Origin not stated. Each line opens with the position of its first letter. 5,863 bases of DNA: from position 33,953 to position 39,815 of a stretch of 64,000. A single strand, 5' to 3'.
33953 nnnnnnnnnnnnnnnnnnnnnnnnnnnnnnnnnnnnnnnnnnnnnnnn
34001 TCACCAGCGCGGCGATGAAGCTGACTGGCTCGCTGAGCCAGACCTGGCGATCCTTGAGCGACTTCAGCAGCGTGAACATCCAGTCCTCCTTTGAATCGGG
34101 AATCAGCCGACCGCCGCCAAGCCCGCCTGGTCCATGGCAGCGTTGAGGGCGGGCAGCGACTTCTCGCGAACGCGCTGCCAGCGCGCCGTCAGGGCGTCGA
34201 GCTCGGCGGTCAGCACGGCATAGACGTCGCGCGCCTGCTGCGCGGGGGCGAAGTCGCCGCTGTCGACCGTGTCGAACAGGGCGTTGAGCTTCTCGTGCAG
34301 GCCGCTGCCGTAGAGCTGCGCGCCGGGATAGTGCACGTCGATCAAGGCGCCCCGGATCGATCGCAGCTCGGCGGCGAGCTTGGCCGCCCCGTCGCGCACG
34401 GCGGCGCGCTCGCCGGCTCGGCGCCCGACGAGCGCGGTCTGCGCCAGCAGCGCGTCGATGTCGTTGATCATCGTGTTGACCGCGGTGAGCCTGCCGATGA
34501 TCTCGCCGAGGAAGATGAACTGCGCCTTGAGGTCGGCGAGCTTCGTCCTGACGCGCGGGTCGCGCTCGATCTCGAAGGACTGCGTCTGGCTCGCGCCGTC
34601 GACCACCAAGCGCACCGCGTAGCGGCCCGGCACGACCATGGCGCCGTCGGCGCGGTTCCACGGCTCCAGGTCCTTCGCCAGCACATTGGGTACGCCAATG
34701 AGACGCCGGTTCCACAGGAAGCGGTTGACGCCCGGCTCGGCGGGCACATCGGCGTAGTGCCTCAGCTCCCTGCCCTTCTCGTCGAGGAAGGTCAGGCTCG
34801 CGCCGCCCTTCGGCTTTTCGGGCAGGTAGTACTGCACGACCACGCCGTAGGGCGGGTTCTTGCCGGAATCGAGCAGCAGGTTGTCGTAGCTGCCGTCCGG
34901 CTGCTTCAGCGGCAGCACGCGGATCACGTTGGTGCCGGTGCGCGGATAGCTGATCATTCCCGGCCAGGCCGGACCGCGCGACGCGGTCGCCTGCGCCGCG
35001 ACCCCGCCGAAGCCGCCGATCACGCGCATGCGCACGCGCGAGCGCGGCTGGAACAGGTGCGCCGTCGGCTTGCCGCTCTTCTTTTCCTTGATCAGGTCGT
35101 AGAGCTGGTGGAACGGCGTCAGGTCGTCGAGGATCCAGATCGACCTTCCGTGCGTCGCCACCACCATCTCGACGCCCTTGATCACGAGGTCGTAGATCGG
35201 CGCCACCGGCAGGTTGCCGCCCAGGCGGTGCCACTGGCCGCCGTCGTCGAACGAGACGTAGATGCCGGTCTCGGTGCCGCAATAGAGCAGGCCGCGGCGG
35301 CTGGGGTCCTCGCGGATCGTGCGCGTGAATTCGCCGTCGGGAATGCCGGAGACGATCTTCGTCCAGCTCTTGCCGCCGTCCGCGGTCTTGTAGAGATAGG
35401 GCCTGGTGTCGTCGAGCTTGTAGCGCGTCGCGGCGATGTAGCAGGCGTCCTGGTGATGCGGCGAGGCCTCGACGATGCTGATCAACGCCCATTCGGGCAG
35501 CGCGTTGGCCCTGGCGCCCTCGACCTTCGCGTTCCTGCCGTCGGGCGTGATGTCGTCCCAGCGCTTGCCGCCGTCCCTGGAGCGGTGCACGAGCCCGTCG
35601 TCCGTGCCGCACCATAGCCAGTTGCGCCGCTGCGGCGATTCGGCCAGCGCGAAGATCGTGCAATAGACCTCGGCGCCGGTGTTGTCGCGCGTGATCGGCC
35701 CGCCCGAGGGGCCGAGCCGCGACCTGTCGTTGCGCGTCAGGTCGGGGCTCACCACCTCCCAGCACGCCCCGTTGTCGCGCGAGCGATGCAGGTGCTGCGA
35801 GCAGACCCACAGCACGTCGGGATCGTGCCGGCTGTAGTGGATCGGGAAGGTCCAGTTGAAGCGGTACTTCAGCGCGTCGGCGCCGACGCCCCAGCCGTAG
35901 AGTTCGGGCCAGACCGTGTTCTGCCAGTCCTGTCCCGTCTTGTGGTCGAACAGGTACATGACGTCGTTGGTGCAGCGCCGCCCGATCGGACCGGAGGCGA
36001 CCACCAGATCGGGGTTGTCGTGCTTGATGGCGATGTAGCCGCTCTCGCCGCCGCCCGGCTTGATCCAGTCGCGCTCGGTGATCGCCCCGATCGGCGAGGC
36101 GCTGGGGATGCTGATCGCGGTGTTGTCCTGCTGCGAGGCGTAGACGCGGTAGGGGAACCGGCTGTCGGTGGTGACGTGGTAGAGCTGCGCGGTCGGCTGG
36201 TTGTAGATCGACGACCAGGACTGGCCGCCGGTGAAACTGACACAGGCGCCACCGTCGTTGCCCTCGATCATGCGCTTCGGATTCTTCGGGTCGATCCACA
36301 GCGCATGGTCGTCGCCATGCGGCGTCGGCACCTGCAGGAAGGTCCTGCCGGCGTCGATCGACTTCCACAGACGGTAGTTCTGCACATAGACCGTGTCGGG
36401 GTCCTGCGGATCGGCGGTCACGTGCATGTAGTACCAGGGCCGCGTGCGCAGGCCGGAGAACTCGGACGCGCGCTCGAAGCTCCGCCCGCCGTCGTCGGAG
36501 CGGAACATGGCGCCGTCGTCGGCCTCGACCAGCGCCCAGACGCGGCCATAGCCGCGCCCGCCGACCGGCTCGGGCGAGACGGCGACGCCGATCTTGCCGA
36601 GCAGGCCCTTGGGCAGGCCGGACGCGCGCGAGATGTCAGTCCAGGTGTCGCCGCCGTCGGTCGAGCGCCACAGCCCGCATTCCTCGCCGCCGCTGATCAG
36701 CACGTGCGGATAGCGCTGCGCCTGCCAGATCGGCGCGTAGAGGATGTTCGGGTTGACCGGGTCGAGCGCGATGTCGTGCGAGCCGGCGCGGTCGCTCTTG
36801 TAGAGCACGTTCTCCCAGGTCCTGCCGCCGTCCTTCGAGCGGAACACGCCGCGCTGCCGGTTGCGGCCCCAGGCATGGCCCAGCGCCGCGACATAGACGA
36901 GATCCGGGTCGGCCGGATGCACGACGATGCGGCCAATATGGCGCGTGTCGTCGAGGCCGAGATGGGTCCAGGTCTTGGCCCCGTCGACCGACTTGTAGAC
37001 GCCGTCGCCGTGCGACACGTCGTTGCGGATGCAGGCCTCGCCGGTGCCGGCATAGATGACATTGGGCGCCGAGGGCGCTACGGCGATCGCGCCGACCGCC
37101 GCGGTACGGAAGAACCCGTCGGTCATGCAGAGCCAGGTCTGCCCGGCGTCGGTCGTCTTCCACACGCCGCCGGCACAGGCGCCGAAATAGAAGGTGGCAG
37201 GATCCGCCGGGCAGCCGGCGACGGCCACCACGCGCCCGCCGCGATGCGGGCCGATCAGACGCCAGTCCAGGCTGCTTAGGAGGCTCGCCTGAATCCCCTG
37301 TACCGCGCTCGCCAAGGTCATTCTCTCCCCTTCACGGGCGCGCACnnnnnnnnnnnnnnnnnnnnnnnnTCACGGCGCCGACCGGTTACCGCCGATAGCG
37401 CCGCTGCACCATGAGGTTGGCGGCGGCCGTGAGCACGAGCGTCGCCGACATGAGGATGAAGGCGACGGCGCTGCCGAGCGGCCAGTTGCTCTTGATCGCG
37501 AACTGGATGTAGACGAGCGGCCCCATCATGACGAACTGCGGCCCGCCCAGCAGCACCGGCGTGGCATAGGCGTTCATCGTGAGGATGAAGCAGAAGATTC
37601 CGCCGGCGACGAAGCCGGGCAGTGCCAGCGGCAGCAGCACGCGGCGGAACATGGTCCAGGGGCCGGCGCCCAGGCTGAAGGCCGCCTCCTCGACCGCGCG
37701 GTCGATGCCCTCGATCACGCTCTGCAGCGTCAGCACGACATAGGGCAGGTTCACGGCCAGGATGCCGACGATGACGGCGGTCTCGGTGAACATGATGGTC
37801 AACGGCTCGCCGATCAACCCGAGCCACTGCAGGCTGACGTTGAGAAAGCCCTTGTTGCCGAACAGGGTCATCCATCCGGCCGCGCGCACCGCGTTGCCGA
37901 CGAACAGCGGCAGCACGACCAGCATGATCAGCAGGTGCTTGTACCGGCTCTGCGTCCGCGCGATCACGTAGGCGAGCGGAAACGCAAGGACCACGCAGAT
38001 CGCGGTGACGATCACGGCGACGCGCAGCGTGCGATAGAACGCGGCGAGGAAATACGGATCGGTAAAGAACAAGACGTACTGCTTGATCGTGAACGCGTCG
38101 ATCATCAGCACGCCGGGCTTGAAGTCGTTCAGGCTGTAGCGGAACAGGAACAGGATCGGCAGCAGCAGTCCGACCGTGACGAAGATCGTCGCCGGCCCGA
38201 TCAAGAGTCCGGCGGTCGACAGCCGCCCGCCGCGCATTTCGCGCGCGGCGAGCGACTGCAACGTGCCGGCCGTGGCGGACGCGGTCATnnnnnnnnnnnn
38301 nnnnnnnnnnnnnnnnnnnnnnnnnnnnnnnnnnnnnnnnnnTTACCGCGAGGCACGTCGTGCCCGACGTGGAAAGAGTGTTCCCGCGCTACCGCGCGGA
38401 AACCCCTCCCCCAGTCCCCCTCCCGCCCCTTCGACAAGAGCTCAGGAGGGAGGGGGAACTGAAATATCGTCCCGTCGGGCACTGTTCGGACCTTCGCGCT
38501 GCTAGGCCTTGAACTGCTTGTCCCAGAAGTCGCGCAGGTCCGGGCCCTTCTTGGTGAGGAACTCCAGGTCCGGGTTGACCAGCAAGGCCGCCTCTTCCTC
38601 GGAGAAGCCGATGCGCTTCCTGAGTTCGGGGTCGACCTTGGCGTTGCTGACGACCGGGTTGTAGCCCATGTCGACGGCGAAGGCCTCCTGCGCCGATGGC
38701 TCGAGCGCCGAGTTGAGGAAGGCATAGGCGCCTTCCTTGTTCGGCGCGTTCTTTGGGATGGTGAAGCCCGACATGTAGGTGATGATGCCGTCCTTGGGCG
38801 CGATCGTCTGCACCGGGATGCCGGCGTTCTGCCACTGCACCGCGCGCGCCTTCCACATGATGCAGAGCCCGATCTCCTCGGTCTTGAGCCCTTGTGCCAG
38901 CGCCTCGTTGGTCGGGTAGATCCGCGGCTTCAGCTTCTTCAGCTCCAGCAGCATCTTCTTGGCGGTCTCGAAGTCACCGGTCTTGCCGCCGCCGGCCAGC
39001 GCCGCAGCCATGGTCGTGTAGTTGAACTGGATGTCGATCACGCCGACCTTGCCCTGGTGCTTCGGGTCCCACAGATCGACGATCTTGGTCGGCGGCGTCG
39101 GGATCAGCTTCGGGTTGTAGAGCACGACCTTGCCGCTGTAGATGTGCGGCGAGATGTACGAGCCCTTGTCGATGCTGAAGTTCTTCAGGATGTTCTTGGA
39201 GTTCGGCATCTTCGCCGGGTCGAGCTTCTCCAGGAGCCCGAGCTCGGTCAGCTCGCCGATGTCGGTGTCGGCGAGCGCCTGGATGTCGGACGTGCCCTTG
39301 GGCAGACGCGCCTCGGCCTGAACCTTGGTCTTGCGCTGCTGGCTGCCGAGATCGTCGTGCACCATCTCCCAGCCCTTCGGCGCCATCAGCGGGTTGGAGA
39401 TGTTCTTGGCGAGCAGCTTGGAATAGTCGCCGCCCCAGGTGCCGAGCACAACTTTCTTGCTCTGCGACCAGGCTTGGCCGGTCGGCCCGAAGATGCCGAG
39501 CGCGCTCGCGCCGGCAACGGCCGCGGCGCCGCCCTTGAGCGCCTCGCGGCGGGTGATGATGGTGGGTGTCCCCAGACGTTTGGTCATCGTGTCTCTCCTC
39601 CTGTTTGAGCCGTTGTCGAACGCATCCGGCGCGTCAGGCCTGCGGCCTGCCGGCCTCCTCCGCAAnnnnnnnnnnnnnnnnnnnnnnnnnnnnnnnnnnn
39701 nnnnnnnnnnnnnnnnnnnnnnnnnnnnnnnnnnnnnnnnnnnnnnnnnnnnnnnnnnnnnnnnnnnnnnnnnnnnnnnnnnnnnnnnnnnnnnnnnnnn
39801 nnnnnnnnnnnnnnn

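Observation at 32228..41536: Polyamine-type ABC importer operon carrying a 1072-aa signal-less BNR double-propeller protein, a 69-aa membrane protein and a cytoplasmic GGT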

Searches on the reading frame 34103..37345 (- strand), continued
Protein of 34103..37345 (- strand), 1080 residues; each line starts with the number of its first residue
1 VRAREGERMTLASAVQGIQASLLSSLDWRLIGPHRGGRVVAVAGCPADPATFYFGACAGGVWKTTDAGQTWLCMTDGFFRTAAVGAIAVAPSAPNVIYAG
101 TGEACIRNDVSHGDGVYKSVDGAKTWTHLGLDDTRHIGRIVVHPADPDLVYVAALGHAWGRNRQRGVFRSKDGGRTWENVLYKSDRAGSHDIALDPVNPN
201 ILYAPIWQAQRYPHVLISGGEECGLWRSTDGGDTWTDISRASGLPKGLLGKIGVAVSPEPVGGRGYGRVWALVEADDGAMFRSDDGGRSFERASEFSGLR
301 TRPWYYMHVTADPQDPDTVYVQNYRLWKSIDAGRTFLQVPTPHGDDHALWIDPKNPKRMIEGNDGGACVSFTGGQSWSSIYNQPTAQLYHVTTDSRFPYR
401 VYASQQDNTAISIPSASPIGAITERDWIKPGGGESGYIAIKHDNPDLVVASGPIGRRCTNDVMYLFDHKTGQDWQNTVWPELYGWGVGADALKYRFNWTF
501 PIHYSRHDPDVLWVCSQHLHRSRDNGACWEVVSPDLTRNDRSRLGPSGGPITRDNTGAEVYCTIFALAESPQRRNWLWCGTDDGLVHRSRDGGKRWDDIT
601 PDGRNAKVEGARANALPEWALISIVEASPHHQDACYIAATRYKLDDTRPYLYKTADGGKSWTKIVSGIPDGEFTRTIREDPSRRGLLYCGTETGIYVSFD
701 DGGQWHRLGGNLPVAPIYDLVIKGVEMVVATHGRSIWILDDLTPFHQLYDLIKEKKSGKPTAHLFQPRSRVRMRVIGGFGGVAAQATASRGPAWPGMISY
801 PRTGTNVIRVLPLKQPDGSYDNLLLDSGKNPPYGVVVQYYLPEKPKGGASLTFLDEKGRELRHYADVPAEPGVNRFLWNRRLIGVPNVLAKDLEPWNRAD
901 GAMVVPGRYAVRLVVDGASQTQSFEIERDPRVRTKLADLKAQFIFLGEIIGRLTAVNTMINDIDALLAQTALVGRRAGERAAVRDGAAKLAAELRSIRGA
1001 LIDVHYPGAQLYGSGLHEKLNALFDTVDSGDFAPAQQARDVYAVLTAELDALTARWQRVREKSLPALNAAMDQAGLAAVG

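Call 97: search_solved_structures(query=A2, max_evalue=0.00001, show_alignments=0)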
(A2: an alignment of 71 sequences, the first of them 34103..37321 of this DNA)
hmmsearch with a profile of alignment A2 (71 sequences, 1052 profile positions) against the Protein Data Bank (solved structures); distinct sequences matched with E-value up to 0.00001: 12.
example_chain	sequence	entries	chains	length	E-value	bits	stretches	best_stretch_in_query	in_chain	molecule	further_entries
3b7f_A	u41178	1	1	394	1.2e-16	62.7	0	626-692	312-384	Glycosyl hydrolase, BNR repeat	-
2cn2_A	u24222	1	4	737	4.7e-15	57.4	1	560-688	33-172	BETA-1,4-XYLOGLUCAN HYDROLASE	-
2cn3_A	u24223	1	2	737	1.8e-14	55.5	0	580-688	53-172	BETA-1,4-XYLOGLUCAN HYDROLASE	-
6p2m_A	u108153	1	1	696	2.2e-12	48.6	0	558-691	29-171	Type 3a cellulose-binding domain protein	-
6p2l_A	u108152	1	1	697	1.5e-11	45.8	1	35-239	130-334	Glycosyl hydrolase BNR repeat-containing protein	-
7kn8_A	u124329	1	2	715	3.9e-10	41.1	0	559-687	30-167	Cellulase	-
2ebs_A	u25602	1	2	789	5.7e-10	40.6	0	132-284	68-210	Oligoxyloglucan reducing end-specific cellobiohydrolase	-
1sqj_A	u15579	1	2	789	6.8e-10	40.3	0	132-284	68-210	oligoxyloglucan reducing-end-specific cellobiohydrolase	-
6p2k_A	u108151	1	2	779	3.5e-09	38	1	19-196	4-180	Fibronectin type III domain-containing protein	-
3a0f_A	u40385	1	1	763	1.4e-08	36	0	221-326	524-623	Xyloglucanase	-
5fzp_A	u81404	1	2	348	2e-06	28.8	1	30-199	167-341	DISPASE AUTOLYSIS-INDUCING PROTEIN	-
6fhp_A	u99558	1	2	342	3.3e-06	28.1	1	31-196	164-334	Dispase autolysis-inducing protein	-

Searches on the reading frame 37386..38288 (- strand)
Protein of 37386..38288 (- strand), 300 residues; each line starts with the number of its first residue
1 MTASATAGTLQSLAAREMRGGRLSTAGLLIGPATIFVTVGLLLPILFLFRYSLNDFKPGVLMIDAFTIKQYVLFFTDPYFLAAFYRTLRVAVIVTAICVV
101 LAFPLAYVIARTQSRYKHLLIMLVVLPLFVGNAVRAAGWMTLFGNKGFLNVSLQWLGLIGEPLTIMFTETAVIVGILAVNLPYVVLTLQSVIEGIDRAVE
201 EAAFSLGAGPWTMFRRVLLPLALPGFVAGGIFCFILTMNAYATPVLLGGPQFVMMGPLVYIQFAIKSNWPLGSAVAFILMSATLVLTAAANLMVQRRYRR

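Call 5: search_protein_families(library=pfam, proteins=[window:37386-38288:-], max_evalue=0.01)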
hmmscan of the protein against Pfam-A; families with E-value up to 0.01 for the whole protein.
window:37386-38288:- (300 aa): 2 families
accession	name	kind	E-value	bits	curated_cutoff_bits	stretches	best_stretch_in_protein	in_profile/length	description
PF00528.27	BPD_transp_1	-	1e-09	38.9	26.4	1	119-296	23-181/184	Binding-protein-dependent transport system inner membrane component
PF11694.13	DUF3290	-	0.0017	18.8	31.3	1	85-131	15-61/144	Protein of unknown function (DUF3290)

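Call 6: search_protein_families(library=ncbifam, proteins=[window:37386-38288:-], max_evalue=0.01)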
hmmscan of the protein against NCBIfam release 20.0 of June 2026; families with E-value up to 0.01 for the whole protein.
window:37386-38288:- (300 aa): 37 families (the best 25 are shown)
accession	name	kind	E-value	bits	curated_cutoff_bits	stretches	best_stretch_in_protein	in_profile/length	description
NF007044.0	PRK09497.1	equivalog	1.2e-47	162.8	348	1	39-286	21-270/285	spermidine/putrescine ABC transporter permease PotB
NF007963.0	PRK10683.1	equivalog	7.3e-47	160.3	489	1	52-282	55-297/317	putrescine ABC transporter permease PotH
TIGR02139.1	permease_CysT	equivalog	1.6e-27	96.8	246.1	1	64-296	32-261/265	sulfate ABC transporter permease subunit CysT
TIGR03262.1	PhnU2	equivalog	1.2e-26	93.5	593.25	1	33-298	10-260/546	putative 2-aminoethylphosphonate ABC transporter permease subunit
NF011624.0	PRK15050.1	equivalog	1.6e-26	93.1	247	1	17-296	16-288/297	2-aminoethylphosphonate ABC transporter permease subunit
TIGR00969.1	3a0106s02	subfamily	5.4e-25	88.4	240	1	32-294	22-270/272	sulfate ABC transporter permease subunit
TIGR01581.1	Mo_ABC_porter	hypoth_equivalog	1.6e-24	86.7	210.3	1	67-285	6-221/225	ABC transporter permease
TIGR02141.1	modB_ABC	equivalog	2.4e-24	86.1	182.6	1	87-293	3-205/208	molybdate ABC transporter permease subunit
TIGR03226.1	PhnU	equivalog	3.8e-23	82.4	283.45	1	34-296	44-306/311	2-aminoethylphosphonate ABC transporter permease subunit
NF008208.0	PRK10971.1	equivalog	2.9e-21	76.2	415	1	33-299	20-272/277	sulfate/thiosulfate ABC transporter permease CysT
NF007047.0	PRK09500.1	equivalog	6.1e-20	71.9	326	1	37-297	14-255/257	spermidine/putrescine ABC transporter permease PotC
NF043074.1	MMSYN1_0196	equivalog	9.1e-20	71.1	350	1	30-295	14-264/277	spermidine/putrescine ABC transporter permease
NF006939.0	PRK09421.1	equivalog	8.6e-19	67.8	262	1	81-240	9-164/230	molybdate ABC transporter permease subunit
TIGR02140.1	permease_CysW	equivalog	1.7e-17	63.8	329.1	1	28-288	4-245/261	sulfate ABC transporter permease subunit CysW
NF040839.1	tungstate_WtpB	equivalog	5.9e-15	55.6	340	1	62-288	24-242/251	tungstate ABC transporter permease WtpB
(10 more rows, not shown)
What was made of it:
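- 37386..38288 (-): PotB/PotH-like ABC permease (300 aa). Best NCBIfam hit is PotB at 163 bits, below the cut-off of 348 (calls 5, 6).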

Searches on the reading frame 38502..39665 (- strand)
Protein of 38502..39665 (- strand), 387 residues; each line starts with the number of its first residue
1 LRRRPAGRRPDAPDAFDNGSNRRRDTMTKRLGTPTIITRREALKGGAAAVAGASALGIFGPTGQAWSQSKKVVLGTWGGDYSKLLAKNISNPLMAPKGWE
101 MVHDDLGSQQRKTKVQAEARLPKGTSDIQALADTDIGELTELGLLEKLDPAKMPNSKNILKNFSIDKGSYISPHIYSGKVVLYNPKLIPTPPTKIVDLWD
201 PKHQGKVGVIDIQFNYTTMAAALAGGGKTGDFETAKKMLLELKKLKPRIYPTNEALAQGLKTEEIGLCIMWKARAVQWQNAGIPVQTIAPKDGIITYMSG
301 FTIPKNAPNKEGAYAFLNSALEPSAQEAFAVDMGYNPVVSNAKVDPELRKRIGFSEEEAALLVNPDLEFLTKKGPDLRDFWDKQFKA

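Call 5: search_protein_families(library=pfam, proteins=[window:38502-39665:-], max_evalue=0.01)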
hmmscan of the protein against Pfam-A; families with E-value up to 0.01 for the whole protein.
window:38502-39665:- (387 aa): 4 families
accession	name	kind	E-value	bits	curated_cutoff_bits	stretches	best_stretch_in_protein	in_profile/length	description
PF13416.11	SBP_bac_8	-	5.4e-28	99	27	1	98-347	11-270/279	Bacterial extracellular solute-binding protein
PF13343.11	SBP_bac_6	-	3.5e-19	69.7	24.6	1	138-350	23-230/245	Bacterial extracellular solute-binding protein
PF01547.30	SBP_bac_1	-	2.2e-13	51.3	26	1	106-327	31-307/307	Bacterial extracellular solute-binding protein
PF13531.11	SBP_bac_11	-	1.2e-06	28.9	25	1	175-330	76-222/227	Bacterial extracellular solute-binding protein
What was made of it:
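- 38502..39587 (-): PotD-fold periplasmic binding protein with a twin-arginine signal (361 aa); ligand unknown, probably not a polyamine. SBP_bac_8 5.4e-28 (call 5).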

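Call 6: search_protein_families(library=ncbifam, proteins=[window:38502-39665:-], max_evalue=0.01)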
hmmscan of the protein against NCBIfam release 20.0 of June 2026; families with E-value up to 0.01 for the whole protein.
window:38502-39665:- (387 aa): 6 families
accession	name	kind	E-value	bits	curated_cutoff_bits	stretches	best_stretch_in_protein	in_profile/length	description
NF007048.0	PRK09501.1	equivalog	9.6e-20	70.7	582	1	137-337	88-295/348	spermidine/putrescine ABC transporter substrate-binding protein PotD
NF041888.1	ABC_SBP_YdcS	equivalog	4.2e-08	32.4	725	1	234-343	218-327/379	putative ABC transporter substrate-binding protein YdcS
NF008633.1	PRK11622.1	subfamily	4.9e-07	29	203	1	250-367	249-373/397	ABC transporter substrate-binding protein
NF007962.0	PRK10682.1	equivalog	2e-06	27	636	1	245-326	217-305/370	spermidine/putrescine ABC transporter substrate-binding protein PotF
TIGR03261.1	phnS2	equivalog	1.5e-05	24.3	392.75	1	264-386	214-330/334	putative 2-aminoethylphosphonate ABC transporter substrate-binding protein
NF003196.0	PRK04168.1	equivalog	0.0054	15.6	355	1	293-339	275-318/338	tungstate ABC transporter substrate-binding protein WtpA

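Call 41: search_solved_structures(query=window:38502-39587:-, max_evalue=0.001)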
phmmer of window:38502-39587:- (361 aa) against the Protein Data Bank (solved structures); distinct sequences matched with E-value up to 0.001: 36.
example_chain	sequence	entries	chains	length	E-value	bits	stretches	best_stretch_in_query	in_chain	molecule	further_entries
1poy_1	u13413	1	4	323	3.1e-21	79.2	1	98-313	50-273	SPERMIDINE/PUTRESCINE-BINDING PROTEIN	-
1pot_A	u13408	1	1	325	3.2e-21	79.1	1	98-313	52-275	SPERMIDINE/PUTRESCINE-BINDING PROTEIN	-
8y5h_E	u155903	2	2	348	3.9e-21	78.9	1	98-313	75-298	Spermidine/putrescine-binding periplasmic protein | Putrescine-binding periplasmic protein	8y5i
4edp_A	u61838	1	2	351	1.5e-18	70.3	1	24-328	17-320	ABC transporter, substrate-binding protein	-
7xjm_A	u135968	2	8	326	5.9e-16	61.8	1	109-315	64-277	Putrescine-binding periplasmic protein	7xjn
4gl0_A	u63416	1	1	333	9e-13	51.3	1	97-330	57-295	Lmo0810 protein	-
4i1d_A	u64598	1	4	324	3.4e-11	46.1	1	114-312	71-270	ABC transporter substrate-binding protein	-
3wae_A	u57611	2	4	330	2.8e-10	43.2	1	153-323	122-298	IRON ABC TRANSPORTER, PERIPLASMIC IRON-BINDING PROTEIN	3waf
4elo_A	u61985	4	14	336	2.9e-10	43.1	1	153-323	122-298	Iron ABC transporter, periplasmic iron-binding protein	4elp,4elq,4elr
4eqb_A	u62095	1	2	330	7.4e-09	38.5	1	87-311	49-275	Spermidine/putrescine ABC superfamily ATP binding cassette transporter, binding protein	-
4eq7_A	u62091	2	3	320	3.3e-08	36.3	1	47-355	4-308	ABC transporter, substrate binding protein (Polyamine)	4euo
3rpw_A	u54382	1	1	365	4.5e-08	35.9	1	27-300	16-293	ABC transporter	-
3ttl_A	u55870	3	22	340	9.6e-08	34.8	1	92-331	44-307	Polyamine transport protein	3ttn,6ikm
3ttk_A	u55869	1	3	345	1.4e-07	34.2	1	92-307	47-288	Polyamine transport protein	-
3ttm_A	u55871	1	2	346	1.4e-07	34.2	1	92-307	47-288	Polyamine transport protein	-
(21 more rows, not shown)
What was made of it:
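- On PotABCD-type polyamine ABC importer: PotD is the closest solved structure at E 3e-21 (call 41).
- PotD is the closest solved binding protein (call 41).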

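Call 68: search_solved_structures(query=window:38502-39587:-, max_evalue=1e-18, show_alignments=2)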
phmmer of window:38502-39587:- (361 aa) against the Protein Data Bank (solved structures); distinct sequences matched with E-value up to 1e-18: 3.
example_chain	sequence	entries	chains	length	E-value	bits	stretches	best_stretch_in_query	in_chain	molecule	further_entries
1poy_1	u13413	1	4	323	3.1e-21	79.2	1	98-313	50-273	SPERMIDINE/PUTRESCINE-BINDING PROTEIN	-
1pot_A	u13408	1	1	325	3.2e-21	79.1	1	98-313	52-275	SPERMIDINE/PUTRESCINE-BINDING PROTEIN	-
8y5h_E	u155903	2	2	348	3.9e-21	78.9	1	98-313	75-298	Spermidine/putrescine-binding periplasmic protein | Putrescine-binding periplasmic protein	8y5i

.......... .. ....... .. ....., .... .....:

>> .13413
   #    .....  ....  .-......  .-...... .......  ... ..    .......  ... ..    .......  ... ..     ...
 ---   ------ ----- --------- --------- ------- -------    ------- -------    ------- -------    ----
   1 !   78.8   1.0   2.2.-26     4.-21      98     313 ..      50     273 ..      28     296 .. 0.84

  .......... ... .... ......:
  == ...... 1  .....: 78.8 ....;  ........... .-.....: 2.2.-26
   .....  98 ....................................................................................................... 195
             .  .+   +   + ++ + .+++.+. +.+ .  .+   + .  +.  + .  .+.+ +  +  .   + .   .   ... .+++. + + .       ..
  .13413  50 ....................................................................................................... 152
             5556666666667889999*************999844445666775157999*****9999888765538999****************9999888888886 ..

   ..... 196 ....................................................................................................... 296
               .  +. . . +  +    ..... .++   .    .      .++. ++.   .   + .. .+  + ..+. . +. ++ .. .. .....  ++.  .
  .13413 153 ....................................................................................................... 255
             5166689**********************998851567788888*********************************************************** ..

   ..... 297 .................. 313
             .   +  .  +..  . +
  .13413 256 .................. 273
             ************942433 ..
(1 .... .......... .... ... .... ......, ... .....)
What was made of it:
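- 38502..39587 (-): PotD D168, E171, D257 and W255 align with I, N, S and Y (call 68).
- On PotABCD-type polyamine ABC importer: In the pairwise HMMER alignment, D168, E171, D257 and W255 align with I186, N189, S and Y. Only W229 is kept (call 68).
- Three of the four PotD polyamine-contact residues I mapped are replaced (call 68).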
